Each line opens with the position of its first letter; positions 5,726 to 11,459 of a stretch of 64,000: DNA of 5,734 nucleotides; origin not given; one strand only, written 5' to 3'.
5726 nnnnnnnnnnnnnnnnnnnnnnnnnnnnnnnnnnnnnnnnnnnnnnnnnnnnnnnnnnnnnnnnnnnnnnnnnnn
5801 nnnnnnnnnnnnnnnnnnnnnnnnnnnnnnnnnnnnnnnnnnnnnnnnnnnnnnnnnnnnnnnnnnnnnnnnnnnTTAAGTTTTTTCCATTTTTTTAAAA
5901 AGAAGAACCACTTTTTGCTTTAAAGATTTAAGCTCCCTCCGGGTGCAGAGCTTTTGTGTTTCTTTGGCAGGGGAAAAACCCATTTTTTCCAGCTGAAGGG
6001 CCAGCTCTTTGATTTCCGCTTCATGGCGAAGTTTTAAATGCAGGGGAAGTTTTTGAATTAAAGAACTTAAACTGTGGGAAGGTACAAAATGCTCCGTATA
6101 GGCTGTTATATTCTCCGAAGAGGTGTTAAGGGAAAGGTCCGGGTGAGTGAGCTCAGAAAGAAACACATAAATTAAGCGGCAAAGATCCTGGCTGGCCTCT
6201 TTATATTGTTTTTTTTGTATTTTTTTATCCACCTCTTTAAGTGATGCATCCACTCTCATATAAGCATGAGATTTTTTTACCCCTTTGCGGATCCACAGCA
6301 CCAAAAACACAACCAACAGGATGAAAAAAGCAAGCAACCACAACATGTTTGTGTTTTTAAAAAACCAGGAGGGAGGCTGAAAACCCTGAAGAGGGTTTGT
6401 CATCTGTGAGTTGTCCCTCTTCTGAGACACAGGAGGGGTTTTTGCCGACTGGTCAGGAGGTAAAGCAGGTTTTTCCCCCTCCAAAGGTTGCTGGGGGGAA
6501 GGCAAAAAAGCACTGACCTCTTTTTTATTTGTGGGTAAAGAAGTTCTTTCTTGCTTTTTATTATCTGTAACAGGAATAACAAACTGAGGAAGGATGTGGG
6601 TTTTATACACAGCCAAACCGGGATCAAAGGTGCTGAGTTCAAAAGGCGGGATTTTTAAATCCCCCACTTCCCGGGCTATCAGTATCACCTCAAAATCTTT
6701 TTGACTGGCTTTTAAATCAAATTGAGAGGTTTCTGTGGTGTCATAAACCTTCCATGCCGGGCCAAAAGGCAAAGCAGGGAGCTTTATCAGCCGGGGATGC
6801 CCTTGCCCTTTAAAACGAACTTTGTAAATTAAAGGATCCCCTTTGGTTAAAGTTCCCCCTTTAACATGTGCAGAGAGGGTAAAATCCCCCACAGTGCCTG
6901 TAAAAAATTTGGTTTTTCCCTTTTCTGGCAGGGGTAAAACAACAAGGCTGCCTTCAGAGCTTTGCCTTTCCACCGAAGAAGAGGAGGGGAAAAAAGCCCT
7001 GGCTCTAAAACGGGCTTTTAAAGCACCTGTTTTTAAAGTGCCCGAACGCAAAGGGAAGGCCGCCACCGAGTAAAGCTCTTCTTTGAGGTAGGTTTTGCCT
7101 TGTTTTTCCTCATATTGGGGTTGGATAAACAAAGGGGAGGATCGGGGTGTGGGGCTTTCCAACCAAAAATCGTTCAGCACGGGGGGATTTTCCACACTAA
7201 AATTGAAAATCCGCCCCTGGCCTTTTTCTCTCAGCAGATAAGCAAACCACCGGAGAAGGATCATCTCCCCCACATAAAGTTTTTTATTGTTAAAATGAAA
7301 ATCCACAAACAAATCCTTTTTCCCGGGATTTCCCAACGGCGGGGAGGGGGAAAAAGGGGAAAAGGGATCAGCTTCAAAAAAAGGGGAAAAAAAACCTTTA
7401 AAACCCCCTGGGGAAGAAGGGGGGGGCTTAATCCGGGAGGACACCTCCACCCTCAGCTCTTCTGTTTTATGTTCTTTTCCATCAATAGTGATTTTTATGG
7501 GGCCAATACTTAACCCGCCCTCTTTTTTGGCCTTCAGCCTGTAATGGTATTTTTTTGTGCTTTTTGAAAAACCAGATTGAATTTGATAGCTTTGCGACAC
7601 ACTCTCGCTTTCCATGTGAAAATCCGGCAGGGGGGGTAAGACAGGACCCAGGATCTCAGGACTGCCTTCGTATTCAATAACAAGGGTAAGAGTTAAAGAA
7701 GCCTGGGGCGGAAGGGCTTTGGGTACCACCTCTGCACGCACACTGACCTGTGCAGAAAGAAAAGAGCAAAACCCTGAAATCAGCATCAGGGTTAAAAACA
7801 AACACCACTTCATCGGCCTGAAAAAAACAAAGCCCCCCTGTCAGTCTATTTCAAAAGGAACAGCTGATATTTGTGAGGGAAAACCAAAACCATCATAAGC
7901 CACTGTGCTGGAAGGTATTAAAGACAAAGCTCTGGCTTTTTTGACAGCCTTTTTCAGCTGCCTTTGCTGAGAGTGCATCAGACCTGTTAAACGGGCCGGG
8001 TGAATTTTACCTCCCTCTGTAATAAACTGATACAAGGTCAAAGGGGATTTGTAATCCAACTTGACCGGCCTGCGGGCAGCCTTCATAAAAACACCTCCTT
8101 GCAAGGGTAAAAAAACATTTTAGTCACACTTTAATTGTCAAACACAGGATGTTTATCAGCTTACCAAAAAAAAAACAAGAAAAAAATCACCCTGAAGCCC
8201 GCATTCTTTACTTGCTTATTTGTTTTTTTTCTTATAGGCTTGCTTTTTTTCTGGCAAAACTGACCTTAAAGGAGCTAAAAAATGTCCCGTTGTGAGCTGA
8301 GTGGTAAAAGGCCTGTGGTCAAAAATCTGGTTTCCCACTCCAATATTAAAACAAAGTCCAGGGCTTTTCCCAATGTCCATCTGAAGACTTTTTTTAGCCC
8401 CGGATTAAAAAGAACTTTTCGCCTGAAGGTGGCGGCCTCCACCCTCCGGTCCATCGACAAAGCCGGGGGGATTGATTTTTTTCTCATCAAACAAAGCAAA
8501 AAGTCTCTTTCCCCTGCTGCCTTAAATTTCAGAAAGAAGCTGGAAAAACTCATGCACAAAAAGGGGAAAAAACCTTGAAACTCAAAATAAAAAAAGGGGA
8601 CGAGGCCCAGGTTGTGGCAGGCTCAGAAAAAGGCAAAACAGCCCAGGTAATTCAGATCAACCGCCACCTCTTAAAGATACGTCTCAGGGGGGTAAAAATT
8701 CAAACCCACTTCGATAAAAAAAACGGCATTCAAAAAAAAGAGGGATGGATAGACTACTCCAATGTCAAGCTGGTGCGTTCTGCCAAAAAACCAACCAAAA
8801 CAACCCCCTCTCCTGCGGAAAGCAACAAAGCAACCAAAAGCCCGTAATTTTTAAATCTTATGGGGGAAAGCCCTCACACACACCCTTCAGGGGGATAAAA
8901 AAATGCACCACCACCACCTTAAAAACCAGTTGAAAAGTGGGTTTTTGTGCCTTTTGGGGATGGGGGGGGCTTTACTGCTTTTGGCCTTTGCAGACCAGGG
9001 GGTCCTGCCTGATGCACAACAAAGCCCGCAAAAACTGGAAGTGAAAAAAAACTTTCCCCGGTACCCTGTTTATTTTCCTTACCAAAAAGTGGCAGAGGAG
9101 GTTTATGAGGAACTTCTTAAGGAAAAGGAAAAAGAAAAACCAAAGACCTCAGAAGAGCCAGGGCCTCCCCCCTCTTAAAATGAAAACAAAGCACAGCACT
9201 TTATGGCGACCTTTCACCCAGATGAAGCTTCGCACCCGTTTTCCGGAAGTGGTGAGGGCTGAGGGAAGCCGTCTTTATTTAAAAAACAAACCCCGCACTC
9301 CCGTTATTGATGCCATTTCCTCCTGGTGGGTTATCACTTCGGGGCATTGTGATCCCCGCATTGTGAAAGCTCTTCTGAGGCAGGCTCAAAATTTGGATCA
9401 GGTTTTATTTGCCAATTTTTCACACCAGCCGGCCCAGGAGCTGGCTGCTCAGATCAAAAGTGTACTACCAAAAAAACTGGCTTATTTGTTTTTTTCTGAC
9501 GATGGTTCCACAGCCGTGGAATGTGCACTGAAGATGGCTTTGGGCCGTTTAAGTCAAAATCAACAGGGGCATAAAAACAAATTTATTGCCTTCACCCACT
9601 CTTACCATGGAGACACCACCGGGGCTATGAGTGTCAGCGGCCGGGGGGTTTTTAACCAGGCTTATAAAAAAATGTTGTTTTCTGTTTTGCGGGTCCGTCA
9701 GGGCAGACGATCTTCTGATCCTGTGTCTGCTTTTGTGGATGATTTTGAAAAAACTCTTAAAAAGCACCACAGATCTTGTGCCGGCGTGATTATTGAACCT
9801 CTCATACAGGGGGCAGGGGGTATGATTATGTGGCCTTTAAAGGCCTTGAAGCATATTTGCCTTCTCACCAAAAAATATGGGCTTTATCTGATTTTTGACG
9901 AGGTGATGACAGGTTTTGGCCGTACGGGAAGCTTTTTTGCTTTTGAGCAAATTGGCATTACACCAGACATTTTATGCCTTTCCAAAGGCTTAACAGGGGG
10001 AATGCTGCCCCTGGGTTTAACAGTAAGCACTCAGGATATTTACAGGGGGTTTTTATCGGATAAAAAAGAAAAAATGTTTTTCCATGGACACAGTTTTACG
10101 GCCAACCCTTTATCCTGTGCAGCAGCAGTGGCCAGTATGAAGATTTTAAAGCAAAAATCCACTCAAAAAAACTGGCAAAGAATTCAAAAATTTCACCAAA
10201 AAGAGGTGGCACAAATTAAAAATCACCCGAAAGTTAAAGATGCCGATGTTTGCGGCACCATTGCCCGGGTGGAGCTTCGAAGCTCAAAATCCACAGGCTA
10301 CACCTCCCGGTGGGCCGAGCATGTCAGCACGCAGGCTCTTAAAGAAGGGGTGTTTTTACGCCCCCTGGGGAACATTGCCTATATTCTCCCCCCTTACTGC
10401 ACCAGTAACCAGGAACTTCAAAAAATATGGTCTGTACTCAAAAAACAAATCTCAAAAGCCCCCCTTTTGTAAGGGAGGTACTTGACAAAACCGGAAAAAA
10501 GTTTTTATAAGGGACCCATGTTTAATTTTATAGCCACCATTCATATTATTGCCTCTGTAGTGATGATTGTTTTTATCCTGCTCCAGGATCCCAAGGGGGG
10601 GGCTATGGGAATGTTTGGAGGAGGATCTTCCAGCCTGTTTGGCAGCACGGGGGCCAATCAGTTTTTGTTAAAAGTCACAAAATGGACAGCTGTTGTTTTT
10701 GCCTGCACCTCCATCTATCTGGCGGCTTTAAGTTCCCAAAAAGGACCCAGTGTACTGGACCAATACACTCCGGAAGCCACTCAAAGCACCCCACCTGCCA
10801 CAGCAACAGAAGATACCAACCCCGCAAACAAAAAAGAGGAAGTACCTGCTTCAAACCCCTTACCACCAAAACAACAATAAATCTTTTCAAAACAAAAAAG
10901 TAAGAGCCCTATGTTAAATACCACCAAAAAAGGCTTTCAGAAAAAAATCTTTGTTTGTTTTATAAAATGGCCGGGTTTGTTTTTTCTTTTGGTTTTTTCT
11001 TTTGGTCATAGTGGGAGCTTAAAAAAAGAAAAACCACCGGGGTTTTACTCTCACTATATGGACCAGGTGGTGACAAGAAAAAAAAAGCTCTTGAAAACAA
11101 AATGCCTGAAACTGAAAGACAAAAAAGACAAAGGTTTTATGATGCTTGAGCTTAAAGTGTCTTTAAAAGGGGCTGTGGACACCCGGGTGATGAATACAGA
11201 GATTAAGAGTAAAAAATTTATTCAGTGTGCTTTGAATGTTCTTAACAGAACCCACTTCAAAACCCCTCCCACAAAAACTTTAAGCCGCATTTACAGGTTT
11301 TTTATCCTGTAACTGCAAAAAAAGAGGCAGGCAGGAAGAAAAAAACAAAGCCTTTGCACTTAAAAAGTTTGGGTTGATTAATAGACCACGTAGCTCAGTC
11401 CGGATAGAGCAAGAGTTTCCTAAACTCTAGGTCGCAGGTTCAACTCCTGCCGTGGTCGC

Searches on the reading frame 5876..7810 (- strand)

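Call 33: search_protein_families(library=ncbifam, proteins=[window:5876-7810:-], max_evalue=0.001)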
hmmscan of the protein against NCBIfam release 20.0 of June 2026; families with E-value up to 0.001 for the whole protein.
window:5876-7810:- (644 aa): 0 families

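Call 69: search_protein_families(library=pfam, proteins=[window:5876-7810:-], max_evalue=0.001)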
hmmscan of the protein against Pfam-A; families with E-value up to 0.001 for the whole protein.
window:5876-7810:- (644 aa): 1 family
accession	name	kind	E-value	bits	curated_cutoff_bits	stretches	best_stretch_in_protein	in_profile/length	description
PF13584.12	BatD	-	3e-21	76.3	24.1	2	30-123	5-92/92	BatD DUF11 like domain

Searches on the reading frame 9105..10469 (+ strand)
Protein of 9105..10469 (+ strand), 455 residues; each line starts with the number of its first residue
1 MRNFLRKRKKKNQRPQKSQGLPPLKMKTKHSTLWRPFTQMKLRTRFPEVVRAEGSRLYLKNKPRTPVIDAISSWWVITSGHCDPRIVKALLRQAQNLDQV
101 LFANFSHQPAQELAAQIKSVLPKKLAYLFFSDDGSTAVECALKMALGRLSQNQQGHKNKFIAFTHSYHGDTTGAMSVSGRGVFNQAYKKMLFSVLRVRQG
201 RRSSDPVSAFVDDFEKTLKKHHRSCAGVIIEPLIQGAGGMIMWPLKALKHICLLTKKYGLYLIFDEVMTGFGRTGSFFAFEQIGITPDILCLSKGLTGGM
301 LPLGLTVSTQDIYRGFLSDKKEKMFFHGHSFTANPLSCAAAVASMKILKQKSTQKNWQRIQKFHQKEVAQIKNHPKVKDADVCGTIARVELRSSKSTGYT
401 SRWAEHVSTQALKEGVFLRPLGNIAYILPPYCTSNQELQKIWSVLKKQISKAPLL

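Call 33: search_protein_families(library=ncbifam, proteins=[window:9105-10469:+], max_evalue=0.001)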
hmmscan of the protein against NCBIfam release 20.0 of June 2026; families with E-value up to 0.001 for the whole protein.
window:9105-10469:+ (455 aa): 69 families (the best 25 are shown)
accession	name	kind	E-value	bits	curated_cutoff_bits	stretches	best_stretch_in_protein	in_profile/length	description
TIGR00508.1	bioA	equivalog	1.4e-152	508.2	405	1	33-449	1-418/419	adenosylmethionine--8-amino-7-oxononanoate transaminase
NF004624.0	PRK05964.1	equivalog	2.8e-149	497.3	494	1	26-450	7-423/427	adenosylmethionine--8-amino-7-oxononanoate transaminase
NF005443.0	PRK07030.1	equivalog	2.2e-106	356.1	729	1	27-451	9-446/451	adenosylmethionine--8-amino-7-oxononanoate transaminase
NF005940.0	PRK07986.1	equivalog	6.2e-93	311.6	625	1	29-450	9-422/429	adenosylmethionine--8-amino-7-oxononanoate transaminase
NF052567.1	OmAmTferAptACaul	equivalog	3e-77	260.2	500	1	32-450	4-429/431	omega-aminotransferase AptA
NF005683.0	PRK07481.1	subfamily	6.8e-67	226.4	575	1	25-452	6-450/453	hypothetical protein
NF041821.1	daptide_amino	equivalog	2.2e-65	220.9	450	1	44-449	12-404/405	daptide-type RiPP biosynthesis aminotransferase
NF005447.0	PRK07036.1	equivalog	2.8e-64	217.5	618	1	30-451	18-454/468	aminotransferase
NF005682.0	PRK07480.1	subfamily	1.7e-61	208.4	510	1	34-451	22-451/459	aminotransferase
NF005102.0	PRK06541.1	equivalog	3.8e-61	207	574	1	27-446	14-450/460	aspartate aminotransferase family protein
NF005685.0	PRK07483.1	equivalog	9.9e-61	205.9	485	1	42-451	9-437/444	aspartate aminotransferase family protein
NF005812.0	PRK07678.1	subfamily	2.5e-60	204.4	488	1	40-450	22-448/451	aminotransferase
NF004426.0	PRK05769.1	equivalog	4.5e-60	203.7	552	1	50-451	39-439/441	acetyl ornithine aminotransferase family protein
NF005993.0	PRK08117.1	subfamily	4.9e-60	203.3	574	1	48-451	26-429/433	aspartate aminotransferase family protein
NF004767.0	PRK06105.1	subfamily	1.5e-57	195.2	517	1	43-450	26-448/460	aminotransferase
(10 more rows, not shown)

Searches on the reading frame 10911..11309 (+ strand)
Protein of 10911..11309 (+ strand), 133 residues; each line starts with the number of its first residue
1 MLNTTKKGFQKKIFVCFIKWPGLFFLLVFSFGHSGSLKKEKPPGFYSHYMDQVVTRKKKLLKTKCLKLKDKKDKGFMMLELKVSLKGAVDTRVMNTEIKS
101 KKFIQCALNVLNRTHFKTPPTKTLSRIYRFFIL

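Call 33: search_protein_families(library=ncbifam, proteins=[window:10911-11309:+], max_evalue=0.001)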
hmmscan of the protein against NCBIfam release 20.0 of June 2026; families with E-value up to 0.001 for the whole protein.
window:10911-11309:+ (133 aa): 1 family
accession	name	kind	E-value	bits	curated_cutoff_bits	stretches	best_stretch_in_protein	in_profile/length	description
NF033768.1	myxo_SS_tail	domain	1e-05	25.6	40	1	52-130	8-89/92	AgmX/PglI C-terminal domain-containing protein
